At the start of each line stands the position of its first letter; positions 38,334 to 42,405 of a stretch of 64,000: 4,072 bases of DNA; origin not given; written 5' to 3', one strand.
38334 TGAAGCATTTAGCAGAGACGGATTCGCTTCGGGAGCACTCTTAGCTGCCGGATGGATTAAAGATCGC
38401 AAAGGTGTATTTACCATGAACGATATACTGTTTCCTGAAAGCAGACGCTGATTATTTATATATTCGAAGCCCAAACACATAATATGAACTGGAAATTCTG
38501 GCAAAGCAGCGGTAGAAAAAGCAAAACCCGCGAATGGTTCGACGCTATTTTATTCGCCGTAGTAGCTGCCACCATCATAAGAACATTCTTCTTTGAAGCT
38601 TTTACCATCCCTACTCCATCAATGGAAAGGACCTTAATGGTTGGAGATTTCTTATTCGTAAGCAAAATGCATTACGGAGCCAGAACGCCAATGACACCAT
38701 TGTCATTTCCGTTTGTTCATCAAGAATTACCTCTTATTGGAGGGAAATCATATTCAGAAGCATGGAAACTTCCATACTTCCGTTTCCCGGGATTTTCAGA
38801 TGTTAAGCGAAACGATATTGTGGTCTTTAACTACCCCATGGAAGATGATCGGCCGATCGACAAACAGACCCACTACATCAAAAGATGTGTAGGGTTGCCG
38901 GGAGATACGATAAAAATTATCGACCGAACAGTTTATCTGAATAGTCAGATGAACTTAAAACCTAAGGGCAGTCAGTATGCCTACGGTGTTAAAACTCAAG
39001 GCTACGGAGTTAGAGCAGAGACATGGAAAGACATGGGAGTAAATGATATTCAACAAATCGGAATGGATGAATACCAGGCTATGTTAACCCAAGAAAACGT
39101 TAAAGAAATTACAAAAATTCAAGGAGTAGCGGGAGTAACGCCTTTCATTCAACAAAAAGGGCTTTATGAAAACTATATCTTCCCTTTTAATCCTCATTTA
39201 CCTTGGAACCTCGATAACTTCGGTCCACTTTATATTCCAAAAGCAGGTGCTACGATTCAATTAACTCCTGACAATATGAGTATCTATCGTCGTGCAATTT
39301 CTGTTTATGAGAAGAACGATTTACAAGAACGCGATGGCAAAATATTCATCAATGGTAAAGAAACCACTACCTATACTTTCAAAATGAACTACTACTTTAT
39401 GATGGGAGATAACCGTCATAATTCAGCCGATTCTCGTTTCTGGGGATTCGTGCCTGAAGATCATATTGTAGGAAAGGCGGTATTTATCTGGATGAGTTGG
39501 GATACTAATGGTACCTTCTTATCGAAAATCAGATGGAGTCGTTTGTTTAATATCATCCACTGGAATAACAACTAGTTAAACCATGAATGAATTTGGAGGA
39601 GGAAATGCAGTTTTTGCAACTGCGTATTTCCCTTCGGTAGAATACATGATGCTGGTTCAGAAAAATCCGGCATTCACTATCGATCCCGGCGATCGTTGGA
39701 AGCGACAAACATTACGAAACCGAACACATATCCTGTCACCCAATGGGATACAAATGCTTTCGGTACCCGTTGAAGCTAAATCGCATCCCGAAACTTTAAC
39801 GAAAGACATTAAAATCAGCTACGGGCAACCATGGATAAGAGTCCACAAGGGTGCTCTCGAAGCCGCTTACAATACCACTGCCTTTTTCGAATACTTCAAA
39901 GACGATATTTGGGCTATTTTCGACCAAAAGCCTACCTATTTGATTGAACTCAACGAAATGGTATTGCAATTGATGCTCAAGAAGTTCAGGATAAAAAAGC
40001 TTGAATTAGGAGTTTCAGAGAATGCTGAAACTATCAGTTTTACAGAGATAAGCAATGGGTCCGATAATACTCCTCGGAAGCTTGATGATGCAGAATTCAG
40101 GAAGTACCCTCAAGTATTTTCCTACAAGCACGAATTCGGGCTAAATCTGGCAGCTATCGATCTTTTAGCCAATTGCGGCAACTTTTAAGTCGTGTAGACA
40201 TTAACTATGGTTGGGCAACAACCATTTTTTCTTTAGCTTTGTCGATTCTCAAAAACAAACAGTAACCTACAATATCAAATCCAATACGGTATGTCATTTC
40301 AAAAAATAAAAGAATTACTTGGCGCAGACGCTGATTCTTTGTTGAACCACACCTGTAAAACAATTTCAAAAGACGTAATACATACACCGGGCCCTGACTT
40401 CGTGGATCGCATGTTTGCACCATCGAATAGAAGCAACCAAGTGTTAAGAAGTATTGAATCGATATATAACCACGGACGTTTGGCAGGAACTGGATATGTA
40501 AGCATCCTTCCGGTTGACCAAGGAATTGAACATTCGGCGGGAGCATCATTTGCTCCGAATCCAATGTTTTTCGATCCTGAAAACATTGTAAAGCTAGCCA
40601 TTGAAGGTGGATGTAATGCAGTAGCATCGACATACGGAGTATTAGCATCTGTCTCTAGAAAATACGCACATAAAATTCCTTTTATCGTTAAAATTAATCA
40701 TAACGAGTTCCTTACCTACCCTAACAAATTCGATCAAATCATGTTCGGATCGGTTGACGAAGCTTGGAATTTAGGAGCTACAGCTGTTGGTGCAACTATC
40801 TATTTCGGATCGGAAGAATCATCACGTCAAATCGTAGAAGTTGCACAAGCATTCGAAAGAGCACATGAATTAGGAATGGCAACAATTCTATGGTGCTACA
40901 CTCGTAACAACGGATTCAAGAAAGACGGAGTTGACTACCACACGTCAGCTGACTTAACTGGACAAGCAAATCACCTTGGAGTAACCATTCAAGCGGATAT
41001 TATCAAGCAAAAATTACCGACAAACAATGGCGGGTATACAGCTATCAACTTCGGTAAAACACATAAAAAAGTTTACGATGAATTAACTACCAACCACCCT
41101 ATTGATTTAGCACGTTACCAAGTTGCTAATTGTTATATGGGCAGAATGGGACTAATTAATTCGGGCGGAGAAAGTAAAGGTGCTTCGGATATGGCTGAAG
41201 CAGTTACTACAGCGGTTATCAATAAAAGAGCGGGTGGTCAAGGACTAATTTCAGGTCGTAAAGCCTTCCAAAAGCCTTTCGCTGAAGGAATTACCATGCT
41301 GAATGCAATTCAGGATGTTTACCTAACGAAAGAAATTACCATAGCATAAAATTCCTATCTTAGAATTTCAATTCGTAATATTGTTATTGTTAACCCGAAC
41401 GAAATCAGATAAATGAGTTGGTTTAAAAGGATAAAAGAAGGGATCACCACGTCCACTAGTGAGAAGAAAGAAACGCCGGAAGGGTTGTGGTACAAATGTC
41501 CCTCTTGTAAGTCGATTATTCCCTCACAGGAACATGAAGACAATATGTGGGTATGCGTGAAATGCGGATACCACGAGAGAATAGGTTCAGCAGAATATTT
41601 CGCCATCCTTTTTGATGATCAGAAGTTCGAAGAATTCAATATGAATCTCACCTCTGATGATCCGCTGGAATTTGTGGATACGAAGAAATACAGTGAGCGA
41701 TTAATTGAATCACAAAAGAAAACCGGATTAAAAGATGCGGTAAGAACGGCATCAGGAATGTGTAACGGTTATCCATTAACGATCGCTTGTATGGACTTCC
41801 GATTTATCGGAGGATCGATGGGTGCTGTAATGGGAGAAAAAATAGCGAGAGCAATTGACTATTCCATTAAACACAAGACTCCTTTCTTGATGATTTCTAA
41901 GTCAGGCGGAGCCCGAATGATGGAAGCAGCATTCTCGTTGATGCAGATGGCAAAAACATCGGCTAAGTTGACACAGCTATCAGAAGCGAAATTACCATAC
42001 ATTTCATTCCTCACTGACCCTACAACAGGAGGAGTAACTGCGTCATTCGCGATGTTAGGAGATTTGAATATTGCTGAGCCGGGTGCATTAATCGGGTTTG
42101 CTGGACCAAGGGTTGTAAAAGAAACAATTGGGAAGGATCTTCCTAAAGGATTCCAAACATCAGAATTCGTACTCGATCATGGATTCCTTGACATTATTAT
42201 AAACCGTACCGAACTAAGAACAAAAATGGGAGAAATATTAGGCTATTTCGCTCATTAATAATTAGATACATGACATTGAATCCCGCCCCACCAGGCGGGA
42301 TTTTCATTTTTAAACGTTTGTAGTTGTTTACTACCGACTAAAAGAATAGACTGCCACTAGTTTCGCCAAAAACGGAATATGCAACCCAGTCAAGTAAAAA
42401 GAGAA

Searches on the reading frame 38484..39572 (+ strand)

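Call 62: search_protein_families(library=pfam, proteins=[window:38484-39572:+], max_evalue=0.00001)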
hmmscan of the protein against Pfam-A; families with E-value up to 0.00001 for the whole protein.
window:38484-39572:+ (363 aa): 1 family
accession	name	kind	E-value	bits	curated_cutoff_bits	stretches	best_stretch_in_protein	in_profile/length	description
PF10502.14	Peptidase_S26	-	3.2e-45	154.5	22.9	2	16-165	2-107/168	Signal peptidase, peptidase S26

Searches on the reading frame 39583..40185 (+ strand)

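Call 62: search_protein_families(library=pfam, proteins=[window:39583-40185:+], max_evalue=0.00001)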
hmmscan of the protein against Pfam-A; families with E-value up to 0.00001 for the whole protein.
window:39583-40185:+ (201 aa): 1 family
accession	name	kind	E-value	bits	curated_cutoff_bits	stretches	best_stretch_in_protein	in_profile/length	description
PF08889.16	WbqC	-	8.9e-25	88.2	21.3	1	14-139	3-128/218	WbqC-like protein family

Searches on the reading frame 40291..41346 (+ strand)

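Call 62: search_protein_families(library=pfam, proteins=[window:40291-41346:+], max_evalue=0.00001)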
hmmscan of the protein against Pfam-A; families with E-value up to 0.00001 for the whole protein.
window:40291-41346:+ (352 aa): 1 family
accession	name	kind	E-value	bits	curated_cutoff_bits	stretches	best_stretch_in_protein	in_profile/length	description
PF01791.15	DeoC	-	1.9e-65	221.1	23.8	1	71-328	2-229/229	DeoC/LacD family aldolase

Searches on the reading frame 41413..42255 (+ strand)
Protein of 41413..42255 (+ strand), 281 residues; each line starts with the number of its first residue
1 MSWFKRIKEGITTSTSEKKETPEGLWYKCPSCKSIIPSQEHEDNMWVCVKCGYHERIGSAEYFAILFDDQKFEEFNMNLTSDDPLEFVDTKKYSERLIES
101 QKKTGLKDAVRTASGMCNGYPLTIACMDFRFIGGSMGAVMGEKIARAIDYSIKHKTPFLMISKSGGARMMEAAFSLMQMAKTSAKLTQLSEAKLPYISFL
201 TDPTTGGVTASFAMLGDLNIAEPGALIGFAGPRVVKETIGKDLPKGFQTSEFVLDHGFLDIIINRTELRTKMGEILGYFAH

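Call 63: search_protein_families(library=pfam, proteins=[window:41413-42255:+], max_evalue=0.00001)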
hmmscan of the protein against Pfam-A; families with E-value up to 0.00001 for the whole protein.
window:41413-42255:+ (281 aa): 1 family
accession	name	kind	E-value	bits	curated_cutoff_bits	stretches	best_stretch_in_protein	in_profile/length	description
PF01039.27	Carboxyl_trans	-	4.6e-20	72.1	22.3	1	100-242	37-180/493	Carboxyl transferase domain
